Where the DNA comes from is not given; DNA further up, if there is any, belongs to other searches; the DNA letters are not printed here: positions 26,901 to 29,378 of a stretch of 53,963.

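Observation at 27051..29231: wHTH - NB-ARC - helical-repeat STAND ATPase (AfsR-like architecture) in an archaeon, at the edge of the surface-protein island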

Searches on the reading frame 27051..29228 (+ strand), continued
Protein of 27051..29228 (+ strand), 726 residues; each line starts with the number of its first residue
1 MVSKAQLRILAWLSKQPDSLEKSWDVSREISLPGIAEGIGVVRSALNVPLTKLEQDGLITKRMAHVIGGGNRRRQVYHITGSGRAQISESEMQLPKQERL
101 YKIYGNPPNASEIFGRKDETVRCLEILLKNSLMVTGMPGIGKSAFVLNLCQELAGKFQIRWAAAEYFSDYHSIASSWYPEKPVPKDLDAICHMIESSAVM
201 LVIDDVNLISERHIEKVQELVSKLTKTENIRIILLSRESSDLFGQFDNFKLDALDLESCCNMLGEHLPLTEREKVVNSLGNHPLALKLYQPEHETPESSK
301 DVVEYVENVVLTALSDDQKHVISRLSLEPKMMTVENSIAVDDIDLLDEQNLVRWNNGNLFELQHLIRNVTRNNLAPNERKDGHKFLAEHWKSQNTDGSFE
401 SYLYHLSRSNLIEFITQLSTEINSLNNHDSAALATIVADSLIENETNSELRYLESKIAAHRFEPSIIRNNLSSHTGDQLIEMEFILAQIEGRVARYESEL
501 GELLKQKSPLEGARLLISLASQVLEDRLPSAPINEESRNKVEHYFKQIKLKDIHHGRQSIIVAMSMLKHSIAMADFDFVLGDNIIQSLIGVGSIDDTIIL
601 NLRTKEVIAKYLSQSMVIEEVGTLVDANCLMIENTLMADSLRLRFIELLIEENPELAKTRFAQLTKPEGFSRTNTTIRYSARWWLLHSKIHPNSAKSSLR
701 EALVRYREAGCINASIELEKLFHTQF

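Call 9: search_solved_structures(query=A1, max_evalue=10, show_alignments=4)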
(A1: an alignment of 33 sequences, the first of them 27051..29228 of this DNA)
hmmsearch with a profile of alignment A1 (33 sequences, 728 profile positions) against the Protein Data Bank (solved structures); distinct sequences matched with E-value up to 10: 169 (the best 60 are shown).
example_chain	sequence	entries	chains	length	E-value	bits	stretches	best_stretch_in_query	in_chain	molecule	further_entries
6mfv_A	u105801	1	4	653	4.1e-12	48.5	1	107-421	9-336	tetratricopeptide repeat sensor PH0952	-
29hb_b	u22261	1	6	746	2.1e-09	39.5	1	110-211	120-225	ATP-dependent Clp protease, ATP-binding subunit ClpE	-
5zui_A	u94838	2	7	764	2.4e-07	32.7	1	102-211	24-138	Heat Shock Protein 104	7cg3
7uiv_A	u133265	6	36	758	2.8e-07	32.5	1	106-211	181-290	ATP-dependent Clp protease ATP-binding subunit ClpA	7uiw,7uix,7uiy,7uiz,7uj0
6lsy_A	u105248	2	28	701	2.8e-07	32.5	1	109-211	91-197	ATP-dependent Clp protease, ATP-binding subunit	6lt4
6w1z_A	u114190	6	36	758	3.1e-07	32.3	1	107-211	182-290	ATP-dependent Clp protease ATP-binding subunit ClpA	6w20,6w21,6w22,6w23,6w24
1ksf_X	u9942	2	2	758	3.4e-07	32.2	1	109-211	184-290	ATP-DEPENDENT CLP PROTEASE ATP-BINDING SUBUNIT CLPA | ClpA protein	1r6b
6uqe_A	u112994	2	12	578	6.1e-07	31.3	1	110-211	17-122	ATP-dependent Clp protease ATP-binding subunit ClpA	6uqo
6em8_A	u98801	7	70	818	7.5e-07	31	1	103-211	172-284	ATP-dependent Clp protease ATP-binding subunit ClpC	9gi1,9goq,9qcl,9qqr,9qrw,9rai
6em9_A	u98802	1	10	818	8.6e-07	30.8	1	103-211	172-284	ATP-dependent Clp protease ATP-binding subunit ClpC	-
6e11_1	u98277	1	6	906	1.1e-06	30.5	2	109-210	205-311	Heat shock protein 101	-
6e10_1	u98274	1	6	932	1.2e-06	30.4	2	109-210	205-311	Heat shock protein 101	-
6emw_E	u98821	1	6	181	6.5e-06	27.9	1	107-211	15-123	ATP-dependent Clp protease ATP-binding subunit ClpC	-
3j3s_A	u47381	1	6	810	7.9e-06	27.7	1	102-210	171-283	Negative regulator of genetic competence ClpC/MecB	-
9if4_A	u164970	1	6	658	1.4e-05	26.9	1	109-210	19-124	ATP-dependent Clp protease ATP-binding subunit ClpC1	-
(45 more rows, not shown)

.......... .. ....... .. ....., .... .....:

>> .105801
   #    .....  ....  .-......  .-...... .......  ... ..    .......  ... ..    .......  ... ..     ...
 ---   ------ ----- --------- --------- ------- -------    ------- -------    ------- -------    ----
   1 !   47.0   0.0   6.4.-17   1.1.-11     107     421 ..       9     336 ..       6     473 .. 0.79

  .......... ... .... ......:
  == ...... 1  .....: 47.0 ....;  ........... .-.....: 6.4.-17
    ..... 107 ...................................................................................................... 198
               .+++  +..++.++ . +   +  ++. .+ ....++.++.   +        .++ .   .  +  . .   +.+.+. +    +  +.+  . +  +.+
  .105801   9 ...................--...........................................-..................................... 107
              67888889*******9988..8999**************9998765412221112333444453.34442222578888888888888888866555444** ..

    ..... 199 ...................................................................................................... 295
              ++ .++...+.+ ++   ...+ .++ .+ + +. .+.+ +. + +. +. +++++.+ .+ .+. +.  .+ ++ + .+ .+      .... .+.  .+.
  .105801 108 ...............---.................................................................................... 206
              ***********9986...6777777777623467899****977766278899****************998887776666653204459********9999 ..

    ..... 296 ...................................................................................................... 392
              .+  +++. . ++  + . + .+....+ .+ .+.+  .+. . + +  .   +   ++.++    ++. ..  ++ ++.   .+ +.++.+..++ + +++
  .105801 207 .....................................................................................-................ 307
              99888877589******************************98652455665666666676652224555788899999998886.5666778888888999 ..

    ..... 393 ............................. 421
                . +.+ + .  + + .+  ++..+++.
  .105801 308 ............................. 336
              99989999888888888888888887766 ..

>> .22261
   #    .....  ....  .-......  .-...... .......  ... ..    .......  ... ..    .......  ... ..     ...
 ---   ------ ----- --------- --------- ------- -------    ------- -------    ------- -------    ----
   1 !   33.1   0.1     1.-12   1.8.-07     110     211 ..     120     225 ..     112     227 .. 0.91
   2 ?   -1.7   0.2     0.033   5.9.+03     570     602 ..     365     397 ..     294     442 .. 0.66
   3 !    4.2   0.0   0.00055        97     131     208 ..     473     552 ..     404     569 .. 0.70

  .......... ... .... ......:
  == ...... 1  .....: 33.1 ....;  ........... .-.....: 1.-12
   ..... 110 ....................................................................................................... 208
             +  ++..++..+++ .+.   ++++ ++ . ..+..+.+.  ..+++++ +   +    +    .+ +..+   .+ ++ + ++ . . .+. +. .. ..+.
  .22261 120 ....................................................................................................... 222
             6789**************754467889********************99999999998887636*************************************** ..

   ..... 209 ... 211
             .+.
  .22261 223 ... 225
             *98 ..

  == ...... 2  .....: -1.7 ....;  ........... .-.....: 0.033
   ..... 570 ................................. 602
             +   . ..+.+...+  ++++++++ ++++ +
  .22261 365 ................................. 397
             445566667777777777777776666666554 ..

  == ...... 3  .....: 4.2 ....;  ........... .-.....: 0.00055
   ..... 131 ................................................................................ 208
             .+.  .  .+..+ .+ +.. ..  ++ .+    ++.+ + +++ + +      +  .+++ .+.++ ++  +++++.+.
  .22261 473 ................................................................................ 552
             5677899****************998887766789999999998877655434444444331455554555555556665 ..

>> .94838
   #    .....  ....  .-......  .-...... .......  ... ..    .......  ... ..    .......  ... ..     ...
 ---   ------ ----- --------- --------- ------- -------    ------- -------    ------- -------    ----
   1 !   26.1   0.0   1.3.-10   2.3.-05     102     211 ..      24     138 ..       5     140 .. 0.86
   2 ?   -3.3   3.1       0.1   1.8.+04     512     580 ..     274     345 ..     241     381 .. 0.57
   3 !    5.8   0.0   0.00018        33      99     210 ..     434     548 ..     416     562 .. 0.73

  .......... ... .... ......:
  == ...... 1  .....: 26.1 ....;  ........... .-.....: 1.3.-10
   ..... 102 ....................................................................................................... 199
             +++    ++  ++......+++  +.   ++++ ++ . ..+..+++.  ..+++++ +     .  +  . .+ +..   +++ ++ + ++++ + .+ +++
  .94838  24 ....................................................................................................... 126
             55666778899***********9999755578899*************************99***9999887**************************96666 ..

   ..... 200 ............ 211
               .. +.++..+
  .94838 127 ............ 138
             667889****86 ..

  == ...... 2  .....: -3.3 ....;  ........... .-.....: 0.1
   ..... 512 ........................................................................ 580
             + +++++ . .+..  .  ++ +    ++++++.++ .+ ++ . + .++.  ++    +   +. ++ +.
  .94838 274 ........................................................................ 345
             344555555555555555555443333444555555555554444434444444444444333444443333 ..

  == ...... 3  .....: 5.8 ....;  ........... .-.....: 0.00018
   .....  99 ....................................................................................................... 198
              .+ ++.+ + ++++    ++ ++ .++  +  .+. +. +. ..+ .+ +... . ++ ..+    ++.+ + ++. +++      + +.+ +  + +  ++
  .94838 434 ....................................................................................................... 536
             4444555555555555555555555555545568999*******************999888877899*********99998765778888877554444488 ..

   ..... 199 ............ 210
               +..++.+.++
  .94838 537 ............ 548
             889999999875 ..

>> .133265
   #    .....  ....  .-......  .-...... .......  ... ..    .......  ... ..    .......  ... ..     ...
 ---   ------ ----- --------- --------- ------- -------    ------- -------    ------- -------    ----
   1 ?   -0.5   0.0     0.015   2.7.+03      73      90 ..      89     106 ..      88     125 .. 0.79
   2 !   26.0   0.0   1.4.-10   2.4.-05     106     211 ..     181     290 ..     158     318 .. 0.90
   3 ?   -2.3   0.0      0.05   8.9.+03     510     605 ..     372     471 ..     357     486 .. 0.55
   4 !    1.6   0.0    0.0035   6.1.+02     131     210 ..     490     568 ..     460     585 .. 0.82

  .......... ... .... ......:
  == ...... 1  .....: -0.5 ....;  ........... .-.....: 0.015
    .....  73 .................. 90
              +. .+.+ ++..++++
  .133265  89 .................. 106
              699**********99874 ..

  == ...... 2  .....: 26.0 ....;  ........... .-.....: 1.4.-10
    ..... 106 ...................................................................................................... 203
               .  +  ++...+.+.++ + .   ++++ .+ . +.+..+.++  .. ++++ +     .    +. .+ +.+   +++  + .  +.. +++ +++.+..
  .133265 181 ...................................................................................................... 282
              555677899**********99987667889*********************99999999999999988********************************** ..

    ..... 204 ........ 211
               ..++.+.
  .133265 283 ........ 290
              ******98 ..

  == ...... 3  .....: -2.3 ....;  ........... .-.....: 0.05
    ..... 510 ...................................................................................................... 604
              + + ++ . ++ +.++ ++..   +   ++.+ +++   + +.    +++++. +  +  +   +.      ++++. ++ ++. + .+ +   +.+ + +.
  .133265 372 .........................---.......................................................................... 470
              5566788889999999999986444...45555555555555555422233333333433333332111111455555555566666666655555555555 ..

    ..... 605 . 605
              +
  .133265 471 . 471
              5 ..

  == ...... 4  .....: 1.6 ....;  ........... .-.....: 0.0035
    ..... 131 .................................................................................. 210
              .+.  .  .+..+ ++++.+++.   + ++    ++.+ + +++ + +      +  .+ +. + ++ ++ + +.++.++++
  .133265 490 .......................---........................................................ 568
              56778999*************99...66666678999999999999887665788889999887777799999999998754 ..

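Call 10: search_protein_families(library=pfam, alignment_id=A1, max_evalue=0.01)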
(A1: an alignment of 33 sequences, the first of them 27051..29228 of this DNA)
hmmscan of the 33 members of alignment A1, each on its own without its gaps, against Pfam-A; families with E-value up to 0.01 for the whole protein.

A. member 1, window:27051-29228:+ (726 aa): 8 families
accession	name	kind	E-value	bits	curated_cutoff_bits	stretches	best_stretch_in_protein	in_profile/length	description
PF03551.20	PadR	-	0.00012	22.5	27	1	50-88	38-74/75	Transcriptional regulator PadR-like family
PF13401.12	AAA_22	-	0.00025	21.8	27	1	129-235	5-121/130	AAA domain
PF13191.12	AAA_16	-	0.00043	21.2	32.6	1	130-163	25-62/167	AAA ATPase domain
PF25199.1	nSTAND_NTPase5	-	0.0011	19.2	34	1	131-239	43-135/145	Novel STAND NTPase 5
PF20720.3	nSTAND3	-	0.0012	18.9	27.2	0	122-180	9-64/155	Novel STAND NTPase 3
PF00004.35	AAA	-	0.002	19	21.2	1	133-229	2-97/131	ATPase family associated with various cellular activities (AAA)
PF00910.28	RNA_helicase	-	0.0094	16.9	21.5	0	133-205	2-86/105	RNA helicase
PF03266.21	NTPase_1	-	0.0094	16.3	23.9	0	132-155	2-25/168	NTPase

B. families by the number of members that match (of 33 scanned): 49 families (the first 25 are shown)
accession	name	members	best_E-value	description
PF20720.3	nSTAND3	30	3.3e-11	Novel STAND NTPase 3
PF13191.12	AAA_16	30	7.5e-08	AAA ATPase domain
PF13401.12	AAA_22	27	3.2e-09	AAA domain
PF00004.35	AAA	25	2.7e-07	ATPase family associated with various cellular activities (AAA)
PF03551.20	PadR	24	4.1e-05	Transcriptional regulator PadR-like family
PF25201.1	nSTAND6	21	2e-07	Novel STAND NTPase 6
PF07728.20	AAA_5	12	1.9e-07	AAA domain (dynein-related subfamily)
PF24883.2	NPHP3_N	12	0.00093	Nephrocystin 3, N-terminal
PF03266.21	NTPase_1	10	2.3e-05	NTPase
PF25199.1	nSTAND_NTPase5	8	9e-05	Novel STAND NTPase 5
PF13173.12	AAA_14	7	0.00013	AAA domain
PF00910.28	RNA_helicase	7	0.00036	RNA helicase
PF00931.28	NB-ARC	6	2.3e-06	NB-ARC domain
PF05729.18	NACHT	6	0.0012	NACHT domain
PF20703.3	nSTAND1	5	3.1e-06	Novel STAND NTPase 1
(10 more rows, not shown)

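Call 13: find_encoding_contigs(protein=P0019, flank=10000, max_places=2)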
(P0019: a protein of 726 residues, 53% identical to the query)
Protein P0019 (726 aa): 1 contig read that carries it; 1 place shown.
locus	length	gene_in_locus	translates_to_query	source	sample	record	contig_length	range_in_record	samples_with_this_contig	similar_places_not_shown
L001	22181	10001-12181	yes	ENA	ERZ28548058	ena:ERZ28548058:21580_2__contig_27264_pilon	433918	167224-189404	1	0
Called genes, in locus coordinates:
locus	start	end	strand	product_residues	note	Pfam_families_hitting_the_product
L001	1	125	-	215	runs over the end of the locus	PF02129:Peptidase_S15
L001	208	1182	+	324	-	PF00160:Pro_isomerase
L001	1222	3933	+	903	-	PF00657:Lipase_GDSL, PF13472:Lipase_GDSL_2 (weak)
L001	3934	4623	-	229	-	PF02475:TRM5-TYW2_MTfase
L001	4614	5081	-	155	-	-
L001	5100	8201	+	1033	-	-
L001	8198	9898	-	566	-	PF01541:GIY-YIG, PF27096:UvrC_M (faint), PF02151:UVR, PF22920:UvrC_RNaseH, PF08459:UvrC_RNaseH_dom, PF14520:HHH_5 (weak)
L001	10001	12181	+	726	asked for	PF13191:AAA_16 (weak)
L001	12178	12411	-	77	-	PF01037:AsnC_trans_reg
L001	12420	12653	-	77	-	PF01037:AsnC_trans_reg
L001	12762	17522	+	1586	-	PF13229:Beta_helix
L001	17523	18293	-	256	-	PF00535:Glycos_transf_2, PF10111:Glyco_tranf_2_2 (faint)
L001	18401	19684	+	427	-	PF08323:Glyco_transf_5 (weak), PF13439:Glyco_transf_4, PF13579:Glyco_trans_4_4, PF20706:GT4-conflict, PF00534:Glycos_transf_1, PF13524:Glyco_trans_1_2 (weak), PF13692:Glyco_trans_1_4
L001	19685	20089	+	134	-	PF13717:Zn_ribbon_4 (faint)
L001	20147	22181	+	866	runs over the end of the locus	-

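Call 14: find_encoding_contigs(protein=P0064, flank=10000, max_places=3)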
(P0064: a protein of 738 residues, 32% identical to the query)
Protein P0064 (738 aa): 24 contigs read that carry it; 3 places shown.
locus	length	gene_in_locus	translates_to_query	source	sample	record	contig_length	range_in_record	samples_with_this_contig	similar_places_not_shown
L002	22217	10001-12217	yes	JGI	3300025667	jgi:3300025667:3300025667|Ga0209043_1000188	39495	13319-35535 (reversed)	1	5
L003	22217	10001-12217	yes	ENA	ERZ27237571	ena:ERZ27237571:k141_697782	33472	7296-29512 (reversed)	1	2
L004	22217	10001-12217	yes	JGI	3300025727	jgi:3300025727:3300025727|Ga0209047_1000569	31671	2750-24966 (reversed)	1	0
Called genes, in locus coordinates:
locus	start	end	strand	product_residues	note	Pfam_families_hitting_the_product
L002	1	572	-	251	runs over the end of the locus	-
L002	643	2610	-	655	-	PF02129:Peptidase_S15, PF08530:PepX_C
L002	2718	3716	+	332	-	PF00160:Pro_isomerase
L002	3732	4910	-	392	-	PF25133:TYW2_N_2 (weak), PF02475:TRM5-TYW2_MTfase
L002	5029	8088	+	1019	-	-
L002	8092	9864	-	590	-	PF01541:GIY-YIG, PF27096:UvrC_M, PF22920:UvrC_RNaseH, PF08459:UvrC_RNaseH_dom, PF14520:HHH_5, PF00633:HHH (weak)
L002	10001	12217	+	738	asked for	PF13401:AAA_22 (weak), PF20720:nSTAND3 (weak)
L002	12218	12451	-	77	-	PF01037:AsnC_trans_reg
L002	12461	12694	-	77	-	PF01037:AsnC_trans_reg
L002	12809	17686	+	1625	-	PF13229:Beta_helix, PF00801:PKD (faint), PF21027:Sde0182_C (faint)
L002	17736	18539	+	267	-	PF03976:PPK2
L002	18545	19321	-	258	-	PF13641:Glyco_tranf_2_3 (weak), PF00535:Glycos_transf_2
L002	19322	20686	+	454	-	PF08323:Glyco_transf_5 (weak), PF13439:Glyco_transf_4, PF13579:Glyco_trans_4_4, PF20706:GT4-conflict, PF00534:Glycos_transf_1, PF13692:Glyco_trans_1_4, PF13524:Glyco_trans_1_2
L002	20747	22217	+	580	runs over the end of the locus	-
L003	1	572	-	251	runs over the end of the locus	-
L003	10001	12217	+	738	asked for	PF13401:AAA_22 (weak), PF20720:nSTAND3 (weak)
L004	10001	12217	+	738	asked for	PF13401:AAA_22 (weak), PF20720:nSTAND3 (weak)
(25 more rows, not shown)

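Call 16: find_encoding_contigs(protein=P0111, flank=10000, max_places=2)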
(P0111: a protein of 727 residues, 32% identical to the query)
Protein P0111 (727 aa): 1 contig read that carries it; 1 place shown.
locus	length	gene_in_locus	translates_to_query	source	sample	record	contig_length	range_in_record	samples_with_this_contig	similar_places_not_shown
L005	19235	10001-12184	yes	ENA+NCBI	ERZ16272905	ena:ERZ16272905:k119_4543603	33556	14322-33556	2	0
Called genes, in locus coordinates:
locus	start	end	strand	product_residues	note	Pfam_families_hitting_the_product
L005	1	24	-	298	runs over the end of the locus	-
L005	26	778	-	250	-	PF11735:CAP59_mtransfer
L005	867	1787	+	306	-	PF01370:Epimerase, PF04321:RmlD_sub_bind, PF16363:GDP_Man_Dehyd, PF01073:3Beta_HSD (weak)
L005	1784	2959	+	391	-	PF00266:Aminotran_5, PF01041:DegT_DnrJ_EryC1, PF01053:Cys_Met_Meta_PP, PF00155:Aminotran_1_2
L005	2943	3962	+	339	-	PF00160:Pro_isomerase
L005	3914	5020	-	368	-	PF18093:Trm5_N (weak), PF25133:TYW2_N_2 (weak), PF02475:TRM5-TYW2_MTfase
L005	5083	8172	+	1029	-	-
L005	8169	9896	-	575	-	PF01541:GIY-YIG (weak), PF12826:HHH_2 (faint), PF27096:UvrC_M, PF02151:UVR (weak), PF22920:UvrC_RNaseH, PF08459:UvrC_RNaseH_dom, PF14520:HHH_5, PF00633:HHH, +1 more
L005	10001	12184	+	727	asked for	PF00004:AAA (weak), PF00931:NB-ARC (faint), PF13191:AAA_16 (weak), PF20720:nSTAND3 (weak)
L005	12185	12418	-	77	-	PF01037:AsnC_trans_reg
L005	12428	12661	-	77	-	PF01037:AsnC_trans_reg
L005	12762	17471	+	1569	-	PF13229:Beta_helix, PF00801:PKD (faint), PF18911:PKD_4 (faint), PF21027:Sde0182_C (faint)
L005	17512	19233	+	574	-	?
